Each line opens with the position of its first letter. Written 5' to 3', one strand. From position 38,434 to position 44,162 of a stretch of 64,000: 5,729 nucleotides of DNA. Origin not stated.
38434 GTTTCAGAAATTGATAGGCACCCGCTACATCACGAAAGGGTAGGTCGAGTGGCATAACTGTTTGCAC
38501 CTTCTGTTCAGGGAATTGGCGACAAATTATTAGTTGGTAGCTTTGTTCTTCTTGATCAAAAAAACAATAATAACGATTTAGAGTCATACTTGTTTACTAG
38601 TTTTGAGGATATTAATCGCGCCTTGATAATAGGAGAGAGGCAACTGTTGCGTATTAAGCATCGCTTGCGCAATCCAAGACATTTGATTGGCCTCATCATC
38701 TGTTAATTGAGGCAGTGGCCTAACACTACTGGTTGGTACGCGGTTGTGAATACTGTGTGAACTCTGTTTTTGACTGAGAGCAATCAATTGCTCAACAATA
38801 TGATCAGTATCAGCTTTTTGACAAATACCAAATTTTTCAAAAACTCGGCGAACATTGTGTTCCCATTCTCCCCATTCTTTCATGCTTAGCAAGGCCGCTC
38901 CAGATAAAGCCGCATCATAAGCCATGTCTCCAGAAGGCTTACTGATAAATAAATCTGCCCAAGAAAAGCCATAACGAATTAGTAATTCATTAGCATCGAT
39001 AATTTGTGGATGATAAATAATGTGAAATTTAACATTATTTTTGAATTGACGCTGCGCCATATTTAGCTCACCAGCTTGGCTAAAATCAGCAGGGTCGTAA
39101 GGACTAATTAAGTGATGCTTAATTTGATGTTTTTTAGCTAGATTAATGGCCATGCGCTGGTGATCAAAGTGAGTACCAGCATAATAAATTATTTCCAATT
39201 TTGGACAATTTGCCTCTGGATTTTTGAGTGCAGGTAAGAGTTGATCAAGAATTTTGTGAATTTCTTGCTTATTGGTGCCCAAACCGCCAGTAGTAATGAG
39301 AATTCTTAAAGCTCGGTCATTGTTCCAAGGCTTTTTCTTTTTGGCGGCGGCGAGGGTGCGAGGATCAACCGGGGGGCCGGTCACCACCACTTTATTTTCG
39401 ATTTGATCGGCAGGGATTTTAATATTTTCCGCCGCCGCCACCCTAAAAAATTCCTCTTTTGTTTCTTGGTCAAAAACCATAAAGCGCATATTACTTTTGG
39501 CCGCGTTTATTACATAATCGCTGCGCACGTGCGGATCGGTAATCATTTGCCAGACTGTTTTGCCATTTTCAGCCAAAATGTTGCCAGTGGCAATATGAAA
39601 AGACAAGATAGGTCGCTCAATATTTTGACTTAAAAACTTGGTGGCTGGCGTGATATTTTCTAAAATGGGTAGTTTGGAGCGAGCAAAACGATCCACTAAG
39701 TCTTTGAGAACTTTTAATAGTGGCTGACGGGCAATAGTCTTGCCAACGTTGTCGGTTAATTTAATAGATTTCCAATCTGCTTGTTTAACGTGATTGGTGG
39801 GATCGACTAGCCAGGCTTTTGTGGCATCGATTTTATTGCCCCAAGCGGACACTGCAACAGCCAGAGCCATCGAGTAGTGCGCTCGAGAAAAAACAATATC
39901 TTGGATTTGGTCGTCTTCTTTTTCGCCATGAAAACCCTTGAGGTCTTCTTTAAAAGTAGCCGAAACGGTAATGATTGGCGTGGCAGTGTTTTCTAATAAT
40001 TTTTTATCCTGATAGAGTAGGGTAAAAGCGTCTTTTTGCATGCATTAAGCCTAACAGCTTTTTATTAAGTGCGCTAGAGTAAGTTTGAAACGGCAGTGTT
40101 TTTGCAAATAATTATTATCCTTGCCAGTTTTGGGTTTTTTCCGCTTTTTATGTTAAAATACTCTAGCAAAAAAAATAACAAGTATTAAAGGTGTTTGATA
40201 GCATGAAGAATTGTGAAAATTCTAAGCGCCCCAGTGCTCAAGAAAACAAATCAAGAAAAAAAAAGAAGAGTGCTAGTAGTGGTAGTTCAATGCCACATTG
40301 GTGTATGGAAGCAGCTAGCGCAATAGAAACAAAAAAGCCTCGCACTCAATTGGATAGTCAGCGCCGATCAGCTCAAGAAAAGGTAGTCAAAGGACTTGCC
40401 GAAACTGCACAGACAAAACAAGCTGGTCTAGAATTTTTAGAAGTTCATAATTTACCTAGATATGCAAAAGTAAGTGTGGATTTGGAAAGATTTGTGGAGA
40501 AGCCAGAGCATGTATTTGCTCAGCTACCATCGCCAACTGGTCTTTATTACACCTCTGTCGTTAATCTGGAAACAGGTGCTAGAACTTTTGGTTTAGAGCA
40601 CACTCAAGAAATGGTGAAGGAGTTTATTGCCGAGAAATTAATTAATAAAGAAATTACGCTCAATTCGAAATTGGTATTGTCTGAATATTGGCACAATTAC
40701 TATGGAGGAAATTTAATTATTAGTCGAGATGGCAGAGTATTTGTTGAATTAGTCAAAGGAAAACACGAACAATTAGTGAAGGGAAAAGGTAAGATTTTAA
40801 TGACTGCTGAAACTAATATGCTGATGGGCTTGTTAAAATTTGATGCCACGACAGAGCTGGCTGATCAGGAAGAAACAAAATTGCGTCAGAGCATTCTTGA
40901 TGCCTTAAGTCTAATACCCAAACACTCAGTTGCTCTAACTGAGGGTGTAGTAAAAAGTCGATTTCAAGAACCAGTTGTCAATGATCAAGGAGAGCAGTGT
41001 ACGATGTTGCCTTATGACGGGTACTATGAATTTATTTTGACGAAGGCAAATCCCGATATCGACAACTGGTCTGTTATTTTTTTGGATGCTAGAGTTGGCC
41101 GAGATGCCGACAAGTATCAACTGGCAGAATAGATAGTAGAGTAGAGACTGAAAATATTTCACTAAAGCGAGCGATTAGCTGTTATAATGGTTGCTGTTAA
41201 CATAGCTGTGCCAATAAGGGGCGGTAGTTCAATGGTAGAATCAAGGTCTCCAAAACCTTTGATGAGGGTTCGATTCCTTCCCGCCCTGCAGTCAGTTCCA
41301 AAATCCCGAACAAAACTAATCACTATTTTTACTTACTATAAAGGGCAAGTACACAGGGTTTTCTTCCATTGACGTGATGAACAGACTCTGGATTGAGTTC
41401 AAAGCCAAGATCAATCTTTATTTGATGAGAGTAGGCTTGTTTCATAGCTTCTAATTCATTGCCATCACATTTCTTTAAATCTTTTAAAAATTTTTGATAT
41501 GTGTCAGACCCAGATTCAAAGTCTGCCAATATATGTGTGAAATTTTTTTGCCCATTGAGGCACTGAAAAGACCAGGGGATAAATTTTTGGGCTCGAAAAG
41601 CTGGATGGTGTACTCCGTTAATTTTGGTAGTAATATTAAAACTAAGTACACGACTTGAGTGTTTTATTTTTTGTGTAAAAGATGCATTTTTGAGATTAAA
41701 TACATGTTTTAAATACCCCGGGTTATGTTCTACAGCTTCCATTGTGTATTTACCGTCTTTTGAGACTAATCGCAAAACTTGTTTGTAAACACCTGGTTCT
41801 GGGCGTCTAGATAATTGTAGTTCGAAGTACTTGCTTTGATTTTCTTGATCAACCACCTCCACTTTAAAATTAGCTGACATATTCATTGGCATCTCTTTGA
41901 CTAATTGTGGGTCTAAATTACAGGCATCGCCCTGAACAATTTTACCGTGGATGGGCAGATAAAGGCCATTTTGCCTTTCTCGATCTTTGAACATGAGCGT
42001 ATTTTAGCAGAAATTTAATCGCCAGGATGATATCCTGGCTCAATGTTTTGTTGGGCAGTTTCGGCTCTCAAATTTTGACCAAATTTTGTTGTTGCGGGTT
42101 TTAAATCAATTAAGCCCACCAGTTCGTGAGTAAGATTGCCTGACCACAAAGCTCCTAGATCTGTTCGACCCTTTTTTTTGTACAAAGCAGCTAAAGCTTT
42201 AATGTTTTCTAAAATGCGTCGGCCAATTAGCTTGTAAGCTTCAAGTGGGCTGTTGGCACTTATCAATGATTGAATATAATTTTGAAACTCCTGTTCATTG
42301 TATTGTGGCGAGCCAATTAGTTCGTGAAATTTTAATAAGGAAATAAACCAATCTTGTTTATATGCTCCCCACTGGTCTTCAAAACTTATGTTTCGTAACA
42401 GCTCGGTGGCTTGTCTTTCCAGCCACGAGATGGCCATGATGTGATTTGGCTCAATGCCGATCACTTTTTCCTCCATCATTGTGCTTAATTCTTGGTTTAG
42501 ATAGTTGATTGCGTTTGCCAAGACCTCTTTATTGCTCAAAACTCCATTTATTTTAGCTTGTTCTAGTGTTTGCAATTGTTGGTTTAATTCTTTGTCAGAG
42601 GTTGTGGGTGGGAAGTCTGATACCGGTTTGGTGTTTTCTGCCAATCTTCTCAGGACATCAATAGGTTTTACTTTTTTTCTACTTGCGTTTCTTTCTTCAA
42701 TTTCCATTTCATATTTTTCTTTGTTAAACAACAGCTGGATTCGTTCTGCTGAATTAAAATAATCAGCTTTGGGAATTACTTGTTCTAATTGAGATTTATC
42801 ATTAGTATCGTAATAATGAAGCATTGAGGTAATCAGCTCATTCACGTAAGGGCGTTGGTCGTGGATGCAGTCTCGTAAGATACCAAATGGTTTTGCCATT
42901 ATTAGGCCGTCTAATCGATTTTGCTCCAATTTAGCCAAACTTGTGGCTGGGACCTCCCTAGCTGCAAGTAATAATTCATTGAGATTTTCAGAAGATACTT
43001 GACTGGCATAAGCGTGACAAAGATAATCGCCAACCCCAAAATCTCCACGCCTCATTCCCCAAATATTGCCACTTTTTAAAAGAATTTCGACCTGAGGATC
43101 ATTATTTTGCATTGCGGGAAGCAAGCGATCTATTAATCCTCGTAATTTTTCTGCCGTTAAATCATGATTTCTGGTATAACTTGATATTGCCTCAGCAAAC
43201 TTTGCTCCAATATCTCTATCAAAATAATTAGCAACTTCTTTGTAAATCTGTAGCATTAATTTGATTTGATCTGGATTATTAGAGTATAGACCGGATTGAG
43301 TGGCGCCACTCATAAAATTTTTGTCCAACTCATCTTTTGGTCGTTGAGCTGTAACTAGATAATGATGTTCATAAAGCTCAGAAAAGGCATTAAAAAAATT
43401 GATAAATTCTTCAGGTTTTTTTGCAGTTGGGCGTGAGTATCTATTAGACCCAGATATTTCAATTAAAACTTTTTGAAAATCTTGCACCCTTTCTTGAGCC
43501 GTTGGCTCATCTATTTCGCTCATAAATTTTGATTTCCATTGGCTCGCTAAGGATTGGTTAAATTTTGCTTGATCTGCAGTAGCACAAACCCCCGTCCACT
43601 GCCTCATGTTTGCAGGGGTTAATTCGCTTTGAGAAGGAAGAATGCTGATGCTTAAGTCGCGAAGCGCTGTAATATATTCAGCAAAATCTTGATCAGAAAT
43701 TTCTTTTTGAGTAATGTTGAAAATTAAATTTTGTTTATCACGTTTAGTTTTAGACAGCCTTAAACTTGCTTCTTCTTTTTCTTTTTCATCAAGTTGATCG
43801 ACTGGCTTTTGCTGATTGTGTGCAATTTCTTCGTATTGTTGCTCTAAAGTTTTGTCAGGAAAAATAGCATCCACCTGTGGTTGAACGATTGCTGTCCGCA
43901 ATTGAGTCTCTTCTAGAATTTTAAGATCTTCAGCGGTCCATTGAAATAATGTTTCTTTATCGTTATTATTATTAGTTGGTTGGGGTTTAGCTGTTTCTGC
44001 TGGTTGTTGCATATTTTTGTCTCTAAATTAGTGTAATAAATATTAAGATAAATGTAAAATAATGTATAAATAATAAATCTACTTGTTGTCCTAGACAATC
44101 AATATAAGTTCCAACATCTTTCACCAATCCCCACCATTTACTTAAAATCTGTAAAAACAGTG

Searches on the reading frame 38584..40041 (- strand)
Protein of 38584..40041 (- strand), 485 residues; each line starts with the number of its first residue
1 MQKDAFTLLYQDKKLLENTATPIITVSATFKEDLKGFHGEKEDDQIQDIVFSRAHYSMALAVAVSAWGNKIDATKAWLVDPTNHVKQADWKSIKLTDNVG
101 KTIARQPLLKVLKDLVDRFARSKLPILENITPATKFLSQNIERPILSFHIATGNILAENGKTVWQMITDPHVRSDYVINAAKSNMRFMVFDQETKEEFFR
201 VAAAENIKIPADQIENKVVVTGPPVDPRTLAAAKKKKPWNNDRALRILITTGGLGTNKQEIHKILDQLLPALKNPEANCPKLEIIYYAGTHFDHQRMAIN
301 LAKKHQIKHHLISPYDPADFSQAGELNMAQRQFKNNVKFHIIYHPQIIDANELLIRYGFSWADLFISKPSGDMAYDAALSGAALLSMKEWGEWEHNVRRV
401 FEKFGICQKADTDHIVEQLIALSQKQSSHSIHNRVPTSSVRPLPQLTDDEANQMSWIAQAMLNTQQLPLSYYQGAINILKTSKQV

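Call 36: search_protein_families(library=pfam, proteins=[window:38584-40041:-], max_evalue=0.001)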
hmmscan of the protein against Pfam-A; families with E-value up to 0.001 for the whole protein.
window:38584-40041:- (485 aa): 1 family
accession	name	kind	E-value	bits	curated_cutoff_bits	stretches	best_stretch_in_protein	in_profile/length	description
PF22053.2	DUF6938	-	9.2e-06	25.9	27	1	236-370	29-153/236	Domain of unknown function (DUF6938)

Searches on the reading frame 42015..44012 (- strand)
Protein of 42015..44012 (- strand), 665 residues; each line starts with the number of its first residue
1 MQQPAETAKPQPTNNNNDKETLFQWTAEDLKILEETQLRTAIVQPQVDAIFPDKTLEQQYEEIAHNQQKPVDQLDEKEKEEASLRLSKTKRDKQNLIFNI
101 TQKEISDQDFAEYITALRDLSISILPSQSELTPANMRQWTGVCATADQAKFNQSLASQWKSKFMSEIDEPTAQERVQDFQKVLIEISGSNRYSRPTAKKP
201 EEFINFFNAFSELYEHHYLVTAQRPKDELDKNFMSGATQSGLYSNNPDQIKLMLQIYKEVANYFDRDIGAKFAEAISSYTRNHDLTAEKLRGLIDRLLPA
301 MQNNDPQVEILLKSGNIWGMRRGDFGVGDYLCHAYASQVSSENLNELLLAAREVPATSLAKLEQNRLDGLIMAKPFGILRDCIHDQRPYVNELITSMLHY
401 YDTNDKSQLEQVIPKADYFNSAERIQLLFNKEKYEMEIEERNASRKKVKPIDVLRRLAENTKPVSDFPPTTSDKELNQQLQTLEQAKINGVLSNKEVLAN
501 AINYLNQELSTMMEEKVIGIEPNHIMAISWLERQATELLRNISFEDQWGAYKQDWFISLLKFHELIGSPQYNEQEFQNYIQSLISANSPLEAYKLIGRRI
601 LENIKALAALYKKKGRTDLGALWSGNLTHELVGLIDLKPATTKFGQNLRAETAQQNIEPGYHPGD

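Call 3: search_protein_families(library=pfam, proteins=[window:42015-44012:-], max_evalue=0.1)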
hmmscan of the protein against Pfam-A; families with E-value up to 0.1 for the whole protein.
window:42015-44012:- (665 aa): 1 family
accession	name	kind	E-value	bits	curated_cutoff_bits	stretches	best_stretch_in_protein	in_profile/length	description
PF24575.1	TPR_Slam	-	0.08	13.8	35.2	1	238-294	19-74/104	Surface lipoprotein assembly modifier, N-terminal TPR repeats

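Call 4: search_protein_families(library=ncbifam, proteins=[window:42015-44012:-], max_evalue=0.1)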
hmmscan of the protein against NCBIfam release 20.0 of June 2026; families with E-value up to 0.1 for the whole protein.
window:42015-44012:- (665 aa): 0 families

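Call 57: search_protein_families(library=padloc, proteins=[window:42015-44012:-], max_evalue=0.01)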
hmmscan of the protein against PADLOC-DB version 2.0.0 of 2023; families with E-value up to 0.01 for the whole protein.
window:42015-44012:- (665 aa): 0 families
